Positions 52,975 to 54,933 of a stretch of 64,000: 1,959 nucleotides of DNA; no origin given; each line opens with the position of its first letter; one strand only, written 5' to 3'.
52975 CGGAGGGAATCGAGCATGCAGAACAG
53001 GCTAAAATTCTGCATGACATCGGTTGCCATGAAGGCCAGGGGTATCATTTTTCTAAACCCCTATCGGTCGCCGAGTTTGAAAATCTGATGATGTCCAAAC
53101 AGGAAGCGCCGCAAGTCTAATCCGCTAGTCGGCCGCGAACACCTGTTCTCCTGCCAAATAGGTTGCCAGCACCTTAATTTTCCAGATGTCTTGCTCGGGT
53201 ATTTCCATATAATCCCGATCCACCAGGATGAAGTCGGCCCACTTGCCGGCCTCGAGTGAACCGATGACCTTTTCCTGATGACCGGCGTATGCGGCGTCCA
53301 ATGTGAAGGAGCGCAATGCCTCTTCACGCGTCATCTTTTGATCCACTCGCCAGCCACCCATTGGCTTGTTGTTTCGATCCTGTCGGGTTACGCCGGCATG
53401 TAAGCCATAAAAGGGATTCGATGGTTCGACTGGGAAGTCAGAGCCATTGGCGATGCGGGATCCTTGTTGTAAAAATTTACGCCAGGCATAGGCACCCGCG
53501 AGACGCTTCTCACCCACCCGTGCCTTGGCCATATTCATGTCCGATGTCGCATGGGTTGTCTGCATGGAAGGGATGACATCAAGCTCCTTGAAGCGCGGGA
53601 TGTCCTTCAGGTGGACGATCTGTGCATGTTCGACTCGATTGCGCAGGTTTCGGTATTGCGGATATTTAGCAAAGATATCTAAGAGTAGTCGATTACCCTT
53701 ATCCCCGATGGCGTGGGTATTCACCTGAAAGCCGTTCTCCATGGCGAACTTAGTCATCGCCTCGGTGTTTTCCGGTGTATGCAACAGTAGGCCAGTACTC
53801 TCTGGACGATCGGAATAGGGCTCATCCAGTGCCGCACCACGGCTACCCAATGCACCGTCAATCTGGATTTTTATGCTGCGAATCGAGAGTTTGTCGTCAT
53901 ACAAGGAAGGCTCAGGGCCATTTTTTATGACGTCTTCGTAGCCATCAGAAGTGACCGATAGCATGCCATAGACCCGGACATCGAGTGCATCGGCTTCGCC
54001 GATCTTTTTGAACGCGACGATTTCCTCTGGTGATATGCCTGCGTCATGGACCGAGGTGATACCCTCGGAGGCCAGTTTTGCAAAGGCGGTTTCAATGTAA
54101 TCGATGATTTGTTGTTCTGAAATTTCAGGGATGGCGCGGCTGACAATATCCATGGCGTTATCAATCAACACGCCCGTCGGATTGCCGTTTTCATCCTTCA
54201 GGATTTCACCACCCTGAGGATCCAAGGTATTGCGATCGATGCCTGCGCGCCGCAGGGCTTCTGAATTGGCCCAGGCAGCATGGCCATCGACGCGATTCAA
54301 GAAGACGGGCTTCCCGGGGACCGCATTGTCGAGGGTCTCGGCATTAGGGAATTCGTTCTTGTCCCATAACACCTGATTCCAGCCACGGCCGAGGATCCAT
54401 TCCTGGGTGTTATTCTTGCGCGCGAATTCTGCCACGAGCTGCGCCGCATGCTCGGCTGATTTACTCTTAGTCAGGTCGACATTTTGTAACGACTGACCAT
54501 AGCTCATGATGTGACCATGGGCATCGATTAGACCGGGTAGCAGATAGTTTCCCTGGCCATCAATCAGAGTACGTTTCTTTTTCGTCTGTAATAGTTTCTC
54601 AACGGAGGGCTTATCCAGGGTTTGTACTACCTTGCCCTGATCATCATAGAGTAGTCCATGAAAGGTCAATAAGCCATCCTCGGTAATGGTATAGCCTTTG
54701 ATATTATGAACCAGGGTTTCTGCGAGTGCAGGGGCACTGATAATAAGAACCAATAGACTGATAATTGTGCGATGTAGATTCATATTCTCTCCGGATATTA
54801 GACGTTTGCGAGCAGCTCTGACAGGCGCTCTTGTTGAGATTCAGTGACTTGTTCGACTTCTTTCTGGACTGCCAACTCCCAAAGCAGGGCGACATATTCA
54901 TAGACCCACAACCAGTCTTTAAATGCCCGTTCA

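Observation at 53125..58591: Five-gene thiamine-scavenging operon ending in a periplasmic amidohydrolase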

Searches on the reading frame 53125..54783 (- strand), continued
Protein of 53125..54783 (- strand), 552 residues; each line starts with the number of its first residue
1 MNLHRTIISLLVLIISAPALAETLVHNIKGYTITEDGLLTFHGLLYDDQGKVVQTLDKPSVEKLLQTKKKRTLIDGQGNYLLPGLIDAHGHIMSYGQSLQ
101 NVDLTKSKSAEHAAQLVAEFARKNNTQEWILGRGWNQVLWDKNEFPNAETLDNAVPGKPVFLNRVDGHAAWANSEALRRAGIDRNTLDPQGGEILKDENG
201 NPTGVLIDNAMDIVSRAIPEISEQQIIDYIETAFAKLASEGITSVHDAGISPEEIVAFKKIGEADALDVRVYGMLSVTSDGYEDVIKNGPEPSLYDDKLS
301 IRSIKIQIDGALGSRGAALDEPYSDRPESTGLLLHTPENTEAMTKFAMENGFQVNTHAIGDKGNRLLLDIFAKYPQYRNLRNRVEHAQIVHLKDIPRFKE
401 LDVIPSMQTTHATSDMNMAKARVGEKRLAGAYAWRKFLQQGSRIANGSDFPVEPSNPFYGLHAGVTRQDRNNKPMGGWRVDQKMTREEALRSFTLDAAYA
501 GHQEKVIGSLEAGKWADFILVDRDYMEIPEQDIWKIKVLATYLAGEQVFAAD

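Call 71: predict_structure(alignment_id=A1)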
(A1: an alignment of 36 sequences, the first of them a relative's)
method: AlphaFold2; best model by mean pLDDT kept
length: 552 residues; sequences in the alignment: 36
mean_pLDDT: 91.7   pTM: 0.90
mean pLDDT of the five models: 91.7, 88.4, 88.2, 87.7, 85.5
residues with pLDDT >= 90: 414; 70-90: 124; 50-70: 13; < 50: 1
segments of 3 or more residues with pLDDT < 50: none
pLDDT, mean of each block of 10 residues (from residue 1): 78 62 94 93 96 96 88 95 96 94 92 96 92 88 89 95 91 97 94 92 94 93 95 98 96 97 96 93 94 91 93 86 90 92 96 94 96 94 90 94 91 83 86 91 91 92 92 88 95 90 74 95 97 96 96 88
secondary structure, 60 per line:
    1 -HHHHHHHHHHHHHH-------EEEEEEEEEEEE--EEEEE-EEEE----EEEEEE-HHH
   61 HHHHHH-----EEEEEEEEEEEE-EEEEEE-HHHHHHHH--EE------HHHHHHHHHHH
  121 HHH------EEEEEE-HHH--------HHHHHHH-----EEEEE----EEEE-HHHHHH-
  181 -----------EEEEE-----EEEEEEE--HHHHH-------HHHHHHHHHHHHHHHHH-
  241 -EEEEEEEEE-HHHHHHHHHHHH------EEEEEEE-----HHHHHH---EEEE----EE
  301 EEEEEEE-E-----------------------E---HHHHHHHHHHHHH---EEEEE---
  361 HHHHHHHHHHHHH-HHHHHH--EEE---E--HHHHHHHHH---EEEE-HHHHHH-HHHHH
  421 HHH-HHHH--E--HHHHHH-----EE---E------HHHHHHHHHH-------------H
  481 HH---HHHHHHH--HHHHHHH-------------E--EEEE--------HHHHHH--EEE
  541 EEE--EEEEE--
elements in order: H2-15 E23-34 E37-41 E43-46 E51-56 H58-66 E72-83 E85-90 H92-99 H110-123 E130-135 H148-154 E160-164 E169-172 H174-179 E192-196 E202-208 H211-215 H223-239 E242-250 H252-263 E270-276 H282-287 E291-294 E299-307 H337-349 E353-357 H361-373 H375-380 E383-385 H392-400 E404-407 H409-414 H416-423 H425-428 H434-439 H457-466 H486-492 H495-501 E518-521 H530-535 E538-543 E546-550

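Call 73: fold_search(model_id=the predicted structure, library=pdb)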
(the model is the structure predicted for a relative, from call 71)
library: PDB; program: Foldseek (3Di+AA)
matches with E <= 10: 1490; with E <= 0.001: 278
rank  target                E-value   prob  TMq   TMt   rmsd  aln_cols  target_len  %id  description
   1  3igh                  8.1e-45  1.00  0.74  0.84   3.9       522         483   27  Crystal structure of an uncharacterized metal-dependent hydrolase from pyrococcus horikoshii ot3 (released 2009-08-04)
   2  3icj                  2.7e-43  1.00  0.72  0.84   4.3       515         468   28  Crystal structure of an uncharacterized metal-dependent hydrolase from pyrococcus furiosus (released 2009-07-28)
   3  9kov_E                2.1e-16  1.00  0.49  0.68   8.6       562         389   15  Crystal structure of an amidohydrolase mutant from Thermonema (released 2025-11-26)
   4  5hmd_B                2.1e-16  1.00  0.51  0.61   8.6       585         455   15  Crystal structure of triazine hydrolase variant (Y215H/E241Q) (released 2016-11-02)
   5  3mtw                  2.5e-16  1.00  0.52  0.69   6.4       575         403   16  Crystal structure of L-Lysine, L-Arginine carboxypeptidase Cc2672 from Caulobacter Crescentus CB15 complexed with N-meth (released 2010-07-28)
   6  4l9x_B                3.7e-16  1.00  0.51  0.60   8.1       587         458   15  Triazine hydrolase from Arthobacter aurescens modified for maximum expression in E.coli (released 2014-05-21)
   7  3mkv_B                3.9e-16  1.00  0.47  0.60   9.4       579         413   13  Crystal structure of amidohydrolase eaj56179 (released 2010-04-28)
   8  5hmd_A                4.2e-16  1.00  0.50  0.59   8.3       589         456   15  Crystal structure of triazine hydrolase variant (Y215H/E241Q) (released 2016-11-02)
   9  5hme_A                4.4e-16  1.00  0.52  0.62   7.6       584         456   15  Crystal structure of Triazine Hydrolase variant (P214T/Y215H) (released 2016-11-02)
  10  9kov_A                7.4e-16  1.00  0.50  0.68   8.8       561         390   17  Crystal structure of an amidohydrolase mutant from Thermonema (released 2025-11-26)
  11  4lh8_B                8.3e-16  1.00  0.51  0.61   7.9       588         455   14  Triazine hydrolase from Arthobacter aurescens modified for maximum expression in E.coli (released 2014-05-21)
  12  5hme_B                8.8e-16  1.00  0.54  0.64   6.2       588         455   15  Crystal structure of Triazine Hydrolase variant (P214T/Y215H) (released 2016-11-02)
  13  5hmf_A                8.8e-16  1.00  0.53  0.63   6.7       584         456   14  Crystal structure of triazine hydrolase variant (P214T/Y215H/E241Q) (released 2016-11-02)
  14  4l9x_A                8.8e-16  1.00  0.50  0.60   8.0       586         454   14  Triazine hydrolase from Arthobacter aurescens modified for maximum expression in E.coli (released 2014-05-21)
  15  5hmf_B                1.1e-15  1.00  0.52  0.62   6.9       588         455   14  Crystal structure of triazine hydrolase variant (P214T/Y215H/E241Q) (released 2016-11-02)
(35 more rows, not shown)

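Call 74: find_encoding_contigs(protein=P0039, flank=8000, max_places=1)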
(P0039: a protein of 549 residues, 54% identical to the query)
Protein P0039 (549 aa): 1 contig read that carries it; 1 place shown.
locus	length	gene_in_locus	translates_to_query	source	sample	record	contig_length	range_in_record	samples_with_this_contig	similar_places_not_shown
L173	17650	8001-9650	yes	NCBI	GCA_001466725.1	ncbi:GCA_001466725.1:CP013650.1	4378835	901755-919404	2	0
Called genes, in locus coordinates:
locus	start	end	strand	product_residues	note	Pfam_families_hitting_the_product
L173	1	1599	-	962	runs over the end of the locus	PF07715:Plug, PF00593:TonB_dep_Rec_b-barrel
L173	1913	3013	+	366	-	PF06580:His_kinase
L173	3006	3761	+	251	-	PF00072:Response_reg, PF04397:LytTR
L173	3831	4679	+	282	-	PF00753:Lactamase_B, PF12706:Lactamase_B_2 (weak)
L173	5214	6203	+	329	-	PF00291:PALP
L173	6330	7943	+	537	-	PF13188:PAS_8 (faint), PF24820:Diguanyl_cycl_sensor (faint), PF00989:PAS, PF08448:PAS_4, PF08447:PAS_3, PF13426:PAS_9, PF00015:MCPsignal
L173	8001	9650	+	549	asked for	PF07969:Amidohydro_3, PF01979:Amidohydro_1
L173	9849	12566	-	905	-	PF07715:Plug, PF00593:TonB_dep_Rec_b-barrel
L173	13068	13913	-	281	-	PF00126:HTH_1, PF03466:LysR_substrate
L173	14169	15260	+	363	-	PF01571:GCV_T, PF08669:GCV_T_C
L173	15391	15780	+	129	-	PF01597:GCV_H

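Call 75: find_encoding_contigs(protein=P0056, flank=8000, max_places=1)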
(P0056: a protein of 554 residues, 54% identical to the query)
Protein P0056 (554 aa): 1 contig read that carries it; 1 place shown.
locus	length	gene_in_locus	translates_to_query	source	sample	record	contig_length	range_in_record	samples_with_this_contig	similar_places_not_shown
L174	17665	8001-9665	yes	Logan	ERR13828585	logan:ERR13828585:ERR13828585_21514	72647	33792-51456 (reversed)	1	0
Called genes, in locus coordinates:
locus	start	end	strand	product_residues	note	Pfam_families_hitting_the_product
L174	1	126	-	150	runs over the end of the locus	PF01281:Ribosomal_L9_N, PF03948:Ribosomal_L9_C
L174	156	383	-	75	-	PF01084:Ribosomal_S18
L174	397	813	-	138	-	PF01250:Ribosomal_S6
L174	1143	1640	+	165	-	PF12802:MarR_2 (weak), PF13463:HTH_27 (weak)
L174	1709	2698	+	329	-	PF00753:Lactamase_B (faint)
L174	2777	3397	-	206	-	-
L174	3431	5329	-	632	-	PF00069:Pkinase, PF07714:PK_Tyr_Ser-Thr, PF03109:ABC1 (weak)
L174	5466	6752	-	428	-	PF00202:Aminotran_3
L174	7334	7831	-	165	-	PF04982:TM_HPP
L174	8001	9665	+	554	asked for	PF07969:Amidohydro_3, PF01979:Amidohydro_1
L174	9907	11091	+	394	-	-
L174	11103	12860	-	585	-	PF09295:ChAPs (faint), PF12895:ANAPC3 (faint), PF23914:TPR_CcmH_CycH (faint), PF13424:TPR_12 (faint), PF07719:TPR_2 (faint), PF14559:TPR_19 (weak), PF00685:Sulfotransfer_1, PF13469:Sulfotransfer_3, +2 more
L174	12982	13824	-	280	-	PF08668:HDOD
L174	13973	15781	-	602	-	-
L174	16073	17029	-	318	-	PF00291:PALP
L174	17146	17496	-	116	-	-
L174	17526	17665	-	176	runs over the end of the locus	PF13858:DUF4199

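Call 80: search_protein_families(library=pfam, proteins=[L023:1935-2660:+, L027:12970-15087:+, L053:11431-12642:+], max_evalue=0.001)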
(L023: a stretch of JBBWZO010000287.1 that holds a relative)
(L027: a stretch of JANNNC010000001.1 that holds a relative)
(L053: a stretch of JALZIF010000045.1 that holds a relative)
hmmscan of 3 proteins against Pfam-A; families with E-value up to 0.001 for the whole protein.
L023:1935-2660:+ (242 aa): 2 families
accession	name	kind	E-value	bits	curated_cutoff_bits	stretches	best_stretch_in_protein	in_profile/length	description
PF17391.7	Urocanase_N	-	4.2e-63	211.3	23.2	1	45-171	1-127/127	Urocanase N-terminal domain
PF01175.24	Urocanase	-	2.3e-28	99.7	23.2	1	174-241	1-68/209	Urocanase Rossmann-like domain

L027:12970-15087:+ (706 aa): 1 family
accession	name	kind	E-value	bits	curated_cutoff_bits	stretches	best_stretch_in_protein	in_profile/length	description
PF00221.24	Lyase_aromatic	-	2.1e-184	614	27.3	1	201-666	1-466/466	Aromatic amino acid lyase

L053:11431-12642:+ (404 aa): 3 families
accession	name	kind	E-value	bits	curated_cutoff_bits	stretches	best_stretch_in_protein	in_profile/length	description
PF05343.19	Peptidase_M42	-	4.6e-77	259.4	23.2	1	96-387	2-292/292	M42 glutamyl aminopeptidase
PF01546.33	Peptidase_M20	-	4.2e-09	37.1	24.6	1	217-392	26-204/206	Peptidase family M20/M25/M40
PF02127.20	Peptidase_M18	-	5.5e-05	22.6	24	0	321-387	359-427/432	Aminopeptidase I zinc metalloprotease (M18)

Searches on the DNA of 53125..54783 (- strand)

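Call 16: search_rna_families(sources=[L020, L022, L025, L041], threshold=gathering)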
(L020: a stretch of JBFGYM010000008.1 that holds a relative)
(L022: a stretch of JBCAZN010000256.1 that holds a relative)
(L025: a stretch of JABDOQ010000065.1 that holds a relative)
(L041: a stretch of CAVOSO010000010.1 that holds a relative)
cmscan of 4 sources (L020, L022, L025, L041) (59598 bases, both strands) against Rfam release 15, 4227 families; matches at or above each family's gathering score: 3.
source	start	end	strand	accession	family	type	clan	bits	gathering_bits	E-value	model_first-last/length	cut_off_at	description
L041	16021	16120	-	RF00059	TPP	Cis-reg; riboswitch;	-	69.4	54.3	1.3e-11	1-105/105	no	TPP riboswitch aptamer (THI element)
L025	7327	7447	-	RF00059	TPP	Cis-reg; riboswitch;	-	64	54.3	2.9e-10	1-105/105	no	TPP riboswitch aptamer (THI element)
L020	16068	16167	-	RF00059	TPP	Cis-reg; riboswitch;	-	60.5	54.3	2e-09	1-105/105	no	TPP riboswitch aptamer (THI element)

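Call 43: search_rna_families(sources=[L088, L082, L084, L086, L091, L093, L094], threshold=gathering)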
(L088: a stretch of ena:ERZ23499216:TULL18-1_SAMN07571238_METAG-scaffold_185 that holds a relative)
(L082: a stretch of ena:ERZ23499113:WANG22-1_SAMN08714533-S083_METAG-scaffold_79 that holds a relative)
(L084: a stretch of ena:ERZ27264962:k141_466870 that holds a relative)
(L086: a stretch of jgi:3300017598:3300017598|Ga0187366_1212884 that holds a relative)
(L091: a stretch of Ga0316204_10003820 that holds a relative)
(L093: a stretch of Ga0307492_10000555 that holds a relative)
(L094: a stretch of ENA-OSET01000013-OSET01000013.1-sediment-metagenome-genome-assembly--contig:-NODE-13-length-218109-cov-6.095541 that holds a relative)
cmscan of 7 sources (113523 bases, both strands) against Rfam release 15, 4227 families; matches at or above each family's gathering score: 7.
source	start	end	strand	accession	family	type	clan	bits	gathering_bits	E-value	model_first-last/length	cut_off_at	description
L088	2676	2782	+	RF00059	TPP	Cis-reg; riboswitch;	-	83.9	54.3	7e-15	1-105/105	no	TPP riboswitch aptamer (THI element)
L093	6624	6729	+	RF00059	TPP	Cis-reg; riboswitch;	-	80.3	54.3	5.4e-14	1-105/105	no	TPP riboswitch aptamer (THI element)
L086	3857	3960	+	RF00059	TPP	Cis-reg; riboswitch;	-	78.9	54.3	1.2e-13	1-105/105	no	TPP riboswitch aptamer (THI element)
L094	6703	6818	+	RF00059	TPP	Cis-reg; riboswitch;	-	75.2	54.3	9.4e-13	1-105/105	no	TPP riboswitch aptamer (THI element)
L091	7387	7484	+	RF00059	TPP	Cis-reg; riboswitch;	-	70.6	54.3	1.2e-11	1-105/105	no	TPP riboswitch aptamer (THI element)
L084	4001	4116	+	RF00059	TPP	Cis-reg; riboswitch;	-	61.7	54.3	1.9e-09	1-105/105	no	TPP riboswitch aptamer (THI element)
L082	4030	4126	+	RF00059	TPP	Cis-reg; riboswitch;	-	61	54.3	2.9e-09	1-105/105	no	TPP riboswitch aptamer (THI element)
